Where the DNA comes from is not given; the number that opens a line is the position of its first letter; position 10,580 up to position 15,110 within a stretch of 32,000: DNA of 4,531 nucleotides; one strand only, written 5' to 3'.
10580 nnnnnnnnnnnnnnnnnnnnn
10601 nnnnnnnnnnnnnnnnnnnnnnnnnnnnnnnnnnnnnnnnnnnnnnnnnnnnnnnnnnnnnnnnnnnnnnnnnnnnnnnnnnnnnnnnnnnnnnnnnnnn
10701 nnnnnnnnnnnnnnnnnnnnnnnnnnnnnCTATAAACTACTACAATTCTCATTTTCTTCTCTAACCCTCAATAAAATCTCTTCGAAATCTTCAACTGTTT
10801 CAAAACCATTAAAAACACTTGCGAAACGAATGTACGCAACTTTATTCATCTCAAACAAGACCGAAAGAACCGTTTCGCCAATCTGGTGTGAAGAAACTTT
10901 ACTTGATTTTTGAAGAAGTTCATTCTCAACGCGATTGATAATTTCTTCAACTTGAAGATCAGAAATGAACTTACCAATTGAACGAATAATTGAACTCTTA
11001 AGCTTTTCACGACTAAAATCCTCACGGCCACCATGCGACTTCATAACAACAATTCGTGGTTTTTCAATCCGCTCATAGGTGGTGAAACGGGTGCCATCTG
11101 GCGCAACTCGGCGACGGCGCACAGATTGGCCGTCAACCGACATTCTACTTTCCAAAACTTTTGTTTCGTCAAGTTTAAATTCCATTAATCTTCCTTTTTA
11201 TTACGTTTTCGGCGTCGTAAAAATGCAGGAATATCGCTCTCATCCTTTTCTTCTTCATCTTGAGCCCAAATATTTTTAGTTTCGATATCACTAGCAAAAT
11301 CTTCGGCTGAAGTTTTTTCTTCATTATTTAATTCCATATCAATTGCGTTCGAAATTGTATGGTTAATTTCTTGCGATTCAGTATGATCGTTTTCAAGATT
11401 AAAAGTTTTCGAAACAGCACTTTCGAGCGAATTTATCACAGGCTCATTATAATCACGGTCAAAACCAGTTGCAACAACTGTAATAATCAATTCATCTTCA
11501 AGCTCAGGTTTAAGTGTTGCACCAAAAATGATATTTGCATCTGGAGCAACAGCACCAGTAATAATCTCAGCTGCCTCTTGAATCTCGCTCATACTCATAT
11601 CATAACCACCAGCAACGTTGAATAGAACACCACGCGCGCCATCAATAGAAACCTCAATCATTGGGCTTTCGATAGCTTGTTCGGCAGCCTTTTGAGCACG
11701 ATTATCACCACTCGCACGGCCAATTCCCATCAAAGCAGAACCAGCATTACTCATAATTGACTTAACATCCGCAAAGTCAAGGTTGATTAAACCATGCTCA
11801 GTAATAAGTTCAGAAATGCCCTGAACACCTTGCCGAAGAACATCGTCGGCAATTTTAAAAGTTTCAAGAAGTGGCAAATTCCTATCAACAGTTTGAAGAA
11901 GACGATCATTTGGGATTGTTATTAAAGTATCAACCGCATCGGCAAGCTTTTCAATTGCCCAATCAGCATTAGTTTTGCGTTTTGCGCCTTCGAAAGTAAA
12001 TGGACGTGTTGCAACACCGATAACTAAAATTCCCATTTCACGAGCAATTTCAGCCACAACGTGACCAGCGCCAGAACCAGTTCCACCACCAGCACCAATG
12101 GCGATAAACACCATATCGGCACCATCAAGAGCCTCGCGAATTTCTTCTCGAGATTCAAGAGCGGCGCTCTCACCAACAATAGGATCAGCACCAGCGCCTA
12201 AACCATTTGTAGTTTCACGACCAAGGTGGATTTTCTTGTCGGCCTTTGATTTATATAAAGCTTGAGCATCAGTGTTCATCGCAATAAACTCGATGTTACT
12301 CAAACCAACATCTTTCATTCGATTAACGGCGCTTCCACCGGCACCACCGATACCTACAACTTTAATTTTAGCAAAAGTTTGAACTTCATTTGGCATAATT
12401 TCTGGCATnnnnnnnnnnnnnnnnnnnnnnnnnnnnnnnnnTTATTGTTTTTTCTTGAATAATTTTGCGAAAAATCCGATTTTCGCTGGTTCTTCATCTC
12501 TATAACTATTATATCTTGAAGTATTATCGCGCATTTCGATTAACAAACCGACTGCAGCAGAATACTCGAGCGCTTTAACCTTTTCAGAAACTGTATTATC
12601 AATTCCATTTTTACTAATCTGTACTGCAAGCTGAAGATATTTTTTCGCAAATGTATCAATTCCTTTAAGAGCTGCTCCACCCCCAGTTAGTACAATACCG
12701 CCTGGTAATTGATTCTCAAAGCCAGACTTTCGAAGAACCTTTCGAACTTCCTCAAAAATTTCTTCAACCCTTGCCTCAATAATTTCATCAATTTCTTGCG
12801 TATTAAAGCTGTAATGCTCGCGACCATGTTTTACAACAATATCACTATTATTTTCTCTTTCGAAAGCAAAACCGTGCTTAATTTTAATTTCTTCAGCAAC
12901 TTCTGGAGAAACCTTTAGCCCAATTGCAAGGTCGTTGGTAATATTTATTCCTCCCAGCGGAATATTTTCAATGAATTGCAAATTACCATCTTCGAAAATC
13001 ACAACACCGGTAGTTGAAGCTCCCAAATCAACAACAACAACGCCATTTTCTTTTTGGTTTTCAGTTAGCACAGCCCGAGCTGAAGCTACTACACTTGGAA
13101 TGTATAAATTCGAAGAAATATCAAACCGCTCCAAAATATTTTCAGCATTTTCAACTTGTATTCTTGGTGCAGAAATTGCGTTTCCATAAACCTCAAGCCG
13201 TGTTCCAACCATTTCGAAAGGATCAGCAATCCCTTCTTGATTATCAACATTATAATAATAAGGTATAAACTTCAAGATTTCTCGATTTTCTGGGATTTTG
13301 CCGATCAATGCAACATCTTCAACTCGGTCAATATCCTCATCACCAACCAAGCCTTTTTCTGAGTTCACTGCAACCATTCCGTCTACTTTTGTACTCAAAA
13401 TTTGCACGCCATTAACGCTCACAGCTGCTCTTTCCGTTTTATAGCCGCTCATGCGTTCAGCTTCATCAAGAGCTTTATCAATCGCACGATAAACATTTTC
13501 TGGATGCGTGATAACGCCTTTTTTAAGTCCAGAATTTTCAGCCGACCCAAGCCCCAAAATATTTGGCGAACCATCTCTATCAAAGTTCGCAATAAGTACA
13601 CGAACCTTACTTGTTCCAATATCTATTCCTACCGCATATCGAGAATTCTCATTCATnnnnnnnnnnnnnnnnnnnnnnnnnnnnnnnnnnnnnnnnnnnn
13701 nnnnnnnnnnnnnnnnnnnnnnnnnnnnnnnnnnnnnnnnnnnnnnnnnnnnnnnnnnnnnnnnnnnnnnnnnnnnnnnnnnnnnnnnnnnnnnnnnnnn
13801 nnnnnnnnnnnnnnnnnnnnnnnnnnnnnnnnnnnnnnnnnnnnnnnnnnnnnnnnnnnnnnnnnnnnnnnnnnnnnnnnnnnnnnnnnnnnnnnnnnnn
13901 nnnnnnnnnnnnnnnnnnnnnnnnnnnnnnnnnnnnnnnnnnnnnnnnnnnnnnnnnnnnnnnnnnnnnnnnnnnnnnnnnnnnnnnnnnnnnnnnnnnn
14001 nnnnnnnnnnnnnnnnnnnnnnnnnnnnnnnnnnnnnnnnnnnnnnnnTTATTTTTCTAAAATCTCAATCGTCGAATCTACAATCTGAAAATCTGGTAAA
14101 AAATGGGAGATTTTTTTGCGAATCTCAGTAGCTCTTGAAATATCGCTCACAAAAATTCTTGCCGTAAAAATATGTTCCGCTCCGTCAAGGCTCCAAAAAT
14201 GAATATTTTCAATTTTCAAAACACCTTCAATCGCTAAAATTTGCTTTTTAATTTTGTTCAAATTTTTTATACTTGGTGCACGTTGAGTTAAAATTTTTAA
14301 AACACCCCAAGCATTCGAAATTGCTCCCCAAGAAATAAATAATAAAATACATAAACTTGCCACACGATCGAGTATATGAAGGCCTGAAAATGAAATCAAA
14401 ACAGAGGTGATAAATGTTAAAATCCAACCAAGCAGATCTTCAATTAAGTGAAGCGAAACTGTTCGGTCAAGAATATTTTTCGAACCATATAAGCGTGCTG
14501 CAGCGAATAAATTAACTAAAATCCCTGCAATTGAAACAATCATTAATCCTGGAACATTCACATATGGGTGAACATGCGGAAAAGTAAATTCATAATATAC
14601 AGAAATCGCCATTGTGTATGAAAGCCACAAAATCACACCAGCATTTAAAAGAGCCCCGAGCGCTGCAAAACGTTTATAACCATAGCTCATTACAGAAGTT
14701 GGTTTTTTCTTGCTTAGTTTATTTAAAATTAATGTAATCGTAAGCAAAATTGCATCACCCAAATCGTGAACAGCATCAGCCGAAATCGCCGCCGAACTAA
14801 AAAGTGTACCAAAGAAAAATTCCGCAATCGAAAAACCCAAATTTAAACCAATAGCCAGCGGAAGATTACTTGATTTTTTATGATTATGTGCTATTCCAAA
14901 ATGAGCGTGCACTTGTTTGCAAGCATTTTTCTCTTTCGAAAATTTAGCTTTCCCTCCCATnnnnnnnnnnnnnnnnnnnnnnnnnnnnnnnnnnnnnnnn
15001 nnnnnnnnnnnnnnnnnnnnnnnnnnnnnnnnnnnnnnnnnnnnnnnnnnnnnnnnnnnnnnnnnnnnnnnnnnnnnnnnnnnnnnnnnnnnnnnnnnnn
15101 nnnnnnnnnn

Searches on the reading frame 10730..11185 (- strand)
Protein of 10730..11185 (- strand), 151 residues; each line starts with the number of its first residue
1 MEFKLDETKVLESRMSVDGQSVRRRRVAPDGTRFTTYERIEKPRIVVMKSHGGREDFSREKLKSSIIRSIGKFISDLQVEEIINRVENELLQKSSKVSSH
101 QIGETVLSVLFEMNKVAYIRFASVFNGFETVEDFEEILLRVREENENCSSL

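Call 64: search_protein_families(library=pfam, max_evalue=0.001, proteins=[window:10730-11185:-])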
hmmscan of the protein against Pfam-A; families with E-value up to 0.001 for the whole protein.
window:10730-11185:- (151 aa): 2 families
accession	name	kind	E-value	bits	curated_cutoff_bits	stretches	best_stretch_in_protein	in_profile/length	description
PF03477.21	ATP-cone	-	1.2e-12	48.7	25.8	1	46-125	2-82/88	ATP cone domain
PF22811.2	Zn_ribbon_NrdR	-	6.1e-09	36.1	27.2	1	6-38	9-42/42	Transcriptional repressor NrdR-like, N-terminal domain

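Call 65: search_protein_families(library=padloc, max_evalue=0.001, proteins=[window:10730-11185:-])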
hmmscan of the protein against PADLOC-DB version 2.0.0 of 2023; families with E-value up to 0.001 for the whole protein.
window:10730-11185:- (151 aa): 0 families

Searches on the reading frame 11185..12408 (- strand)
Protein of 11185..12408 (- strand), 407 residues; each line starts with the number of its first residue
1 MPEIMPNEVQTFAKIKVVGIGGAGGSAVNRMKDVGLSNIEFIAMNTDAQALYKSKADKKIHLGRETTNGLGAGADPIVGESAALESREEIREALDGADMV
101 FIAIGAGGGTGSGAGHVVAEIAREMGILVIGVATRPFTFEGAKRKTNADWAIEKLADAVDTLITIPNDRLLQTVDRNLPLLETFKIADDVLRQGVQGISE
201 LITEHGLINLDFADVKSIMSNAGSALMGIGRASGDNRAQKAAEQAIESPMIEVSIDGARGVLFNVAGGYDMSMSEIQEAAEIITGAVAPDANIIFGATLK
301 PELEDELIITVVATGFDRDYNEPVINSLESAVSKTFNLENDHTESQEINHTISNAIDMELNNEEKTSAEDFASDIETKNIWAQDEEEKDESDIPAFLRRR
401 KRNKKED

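Call 64: search_protein_families(library=pfam, max_evalue=0.001, proteins=[window:11185-12408:-])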
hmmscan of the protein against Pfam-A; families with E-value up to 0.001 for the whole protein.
window:11185-12408:- (407 aa): 3 families
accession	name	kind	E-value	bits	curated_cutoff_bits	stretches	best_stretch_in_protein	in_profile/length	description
PF00091.31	Tubulin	-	7.4e-47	160.5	33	1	14-174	1-189/190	Tubulin/FtsZ family, GTPase domain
PF12327.13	FtsZ_C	-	7.9e-34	116.3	27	1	223-317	1-95/95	FtsZ family, C-terminal domain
PF00107.32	ADH_zinc_N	-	0.00085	19.7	31.8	0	114-168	2-56/129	Zinc-binding dehydrogenase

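Call 65: search_protein_families(library=padloc, max_evalue=0.001, proteins=[window:11185-12408:-])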
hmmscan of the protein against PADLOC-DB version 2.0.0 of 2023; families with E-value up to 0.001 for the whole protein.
window:11185-12408:- (407 aa): 0 families

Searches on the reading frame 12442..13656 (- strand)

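Call 64: search_protein_families(library=pfam, max_evalue=0.001, proteins=[window:12442-13656:-])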
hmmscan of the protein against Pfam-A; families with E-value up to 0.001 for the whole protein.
window:12442-13656:- (404 aa): 7 families
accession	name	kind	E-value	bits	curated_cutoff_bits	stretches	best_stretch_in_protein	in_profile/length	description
PF14450.12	FtsA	-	4.4e-32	111.5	31.8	2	207-370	1-127/127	Cell division protein FtsA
PF02491.25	SHS2_FTSA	-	1.7e-19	70.4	25.4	1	84-161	2-78/79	SHS2 domain inserted in FTSA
PF06723.19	MreB_Mbl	-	4.4e-15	55.8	27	1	201-364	142-320/327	MreB/Mbl protein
PF11104.14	PilM_2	-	5.9e-12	45.6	27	1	190-264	166-240/340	Type IV pilus assembly protein PilM;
PF21522.3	MreB-like_C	-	6.1e-05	24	27.8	1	208-330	1-116/123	Archaeal actin homologue MreB-like, C-terminal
PF01869.26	BcrAD_BadFG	-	0.00043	20.3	31.5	0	9-67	1-56/271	BadF/BadG/BcrA/BcrD ATPase family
PF00022.25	Actin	-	0.00044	19.4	27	0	168-301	111-241/410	Actin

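Call 65: search_protein_families(library=padloc, max_evalue=0.001, proteins=[window:12442-13656:-])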
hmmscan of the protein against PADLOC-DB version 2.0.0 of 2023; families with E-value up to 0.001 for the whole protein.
window:12442-13656:- (404 aa): 0 families

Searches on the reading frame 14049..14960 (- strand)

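Call 64: search_protein_families(library=pfam, max_evalue=0.001, proteins=[window:14049-14960:-])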
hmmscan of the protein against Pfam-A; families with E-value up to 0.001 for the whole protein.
window:14049-14960:- (303 aa): 2 families
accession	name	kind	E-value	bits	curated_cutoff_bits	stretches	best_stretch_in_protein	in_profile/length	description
PF01545.26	Cation_efflux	-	7.6e-27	94.8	26.6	1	35-224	3-197/198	Cation efflux family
PF16916.11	ZT_dimer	-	8.4e-05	23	26.7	1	232-286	4-60/78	Dimerisation domain of Zinc Transporter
